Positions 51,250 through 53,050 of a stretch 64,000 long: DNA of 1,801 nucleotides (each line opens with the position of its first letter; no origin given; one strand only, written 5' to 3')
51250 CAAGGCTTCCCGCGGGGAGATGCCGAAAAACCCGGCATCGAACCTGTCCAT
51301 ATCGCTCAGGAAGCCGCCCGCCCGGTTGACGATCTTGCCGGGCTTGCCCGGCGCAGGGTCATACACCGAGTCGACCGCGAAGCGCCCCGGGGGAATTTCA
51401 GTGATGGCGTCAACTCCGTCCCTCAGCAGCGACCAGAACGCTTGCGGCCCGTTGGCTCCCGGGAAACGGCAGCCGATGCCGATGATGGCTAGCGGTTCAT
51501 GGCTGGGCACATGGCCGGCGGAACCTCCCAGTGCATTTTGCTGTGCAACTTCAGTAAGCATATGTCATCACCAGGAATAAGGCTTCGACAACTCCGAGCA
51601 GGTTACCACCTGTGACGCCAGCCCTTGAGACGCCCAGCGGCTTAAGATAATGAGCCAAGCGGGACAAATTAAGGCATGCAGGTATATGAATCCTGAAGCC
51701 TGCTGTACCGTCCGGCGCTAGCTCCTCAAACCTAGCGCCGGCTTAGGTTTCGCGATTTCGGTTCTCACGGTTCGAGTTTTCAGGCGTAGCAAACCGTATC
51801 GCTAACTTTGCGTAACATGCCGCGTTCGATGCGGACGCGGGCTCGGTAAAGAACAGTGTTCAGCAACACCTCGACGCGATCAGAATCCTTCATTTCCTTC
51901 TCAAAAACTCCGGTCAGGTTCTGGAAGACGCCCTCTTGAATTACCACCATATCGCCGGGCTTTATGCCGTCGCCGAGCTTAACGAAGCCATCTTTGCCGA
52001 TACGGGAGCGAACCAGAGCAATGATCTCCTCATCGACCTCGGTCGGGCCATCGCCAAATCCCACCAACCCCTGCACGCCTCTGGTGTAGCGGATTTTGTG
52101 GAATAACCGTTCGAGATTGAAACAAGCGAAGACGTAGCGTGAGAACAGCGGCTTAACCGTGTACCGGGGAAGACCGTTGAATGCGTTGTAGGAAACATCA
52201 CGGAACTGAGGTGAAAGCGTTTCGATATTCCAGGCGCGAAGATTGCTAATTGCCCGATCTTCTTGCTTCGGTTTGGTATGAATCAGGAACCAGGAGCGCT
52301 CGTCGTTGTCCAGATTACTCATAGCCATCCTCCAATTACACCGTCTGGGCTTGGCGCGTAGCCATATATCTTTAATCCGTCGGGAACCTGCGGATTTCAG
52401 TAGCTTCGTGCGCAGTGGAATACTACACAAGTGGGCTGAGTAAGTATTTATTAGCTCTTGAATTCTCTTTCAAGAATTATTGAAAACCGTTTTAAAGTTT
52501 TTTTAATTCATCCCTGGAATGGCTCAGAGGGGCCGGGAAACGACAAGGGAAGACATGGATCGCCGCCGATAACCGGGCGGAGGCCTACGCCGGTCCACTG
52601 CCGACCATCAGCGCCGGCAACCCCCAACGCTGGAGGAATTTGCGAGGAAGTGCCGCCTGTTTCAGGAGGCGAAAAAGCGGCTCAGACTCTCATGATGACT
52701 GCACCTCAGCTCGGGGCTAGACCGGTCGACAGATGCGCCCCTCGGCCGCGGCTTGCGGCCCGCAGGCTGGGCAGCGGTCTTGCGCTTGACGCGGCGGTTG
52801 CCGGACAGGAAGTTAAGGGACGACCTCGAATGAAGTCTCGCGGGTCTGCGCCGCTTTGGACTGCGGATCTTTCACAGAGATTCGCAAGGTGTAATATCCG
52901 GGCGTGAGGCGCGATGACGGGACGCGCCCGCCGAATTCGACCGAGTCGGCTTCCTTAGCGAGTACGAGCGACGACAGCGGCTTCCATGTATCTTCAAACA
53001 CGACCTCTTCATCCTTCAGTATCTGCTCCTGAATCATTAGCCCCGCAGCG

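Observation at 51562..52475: Dedicated NusG/RfaH paralog immediately upstream of the PKS gene, with an ops-like motif embedded in a leader hairpin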

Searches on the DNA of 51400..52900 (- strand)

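Call 47: search_rna_families(source=window, start=51400, end=52900, threshold=evalue, max_evalue=1)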
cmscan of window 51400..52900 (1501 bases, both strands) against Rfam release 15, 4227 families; matches with E-value up to 1: 0.
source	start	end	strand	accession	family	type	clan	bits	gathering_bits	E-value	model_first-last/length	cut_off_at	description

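Call 72: search_rna_families(source=L072, start=10400, end=10900, threshold=evalue, max_evalue=10)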
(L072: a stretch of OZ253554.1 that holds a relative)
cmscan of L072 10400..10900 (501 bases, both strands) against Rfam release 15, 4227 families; matches with E-value up to 10: 2.
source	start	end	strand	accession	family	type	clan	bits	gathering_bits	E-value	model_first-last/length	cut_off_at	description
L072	10541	10562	+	RF01707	JUMPstart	Cis-reg;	-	14.8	35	2.4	1-38/38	no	JUMPstart RNA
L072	10669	10714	+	RF03790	MIR8008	Gene; miRNA;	-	14.2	66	7.5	1-55/55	no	MIR8008 microRNA precursor family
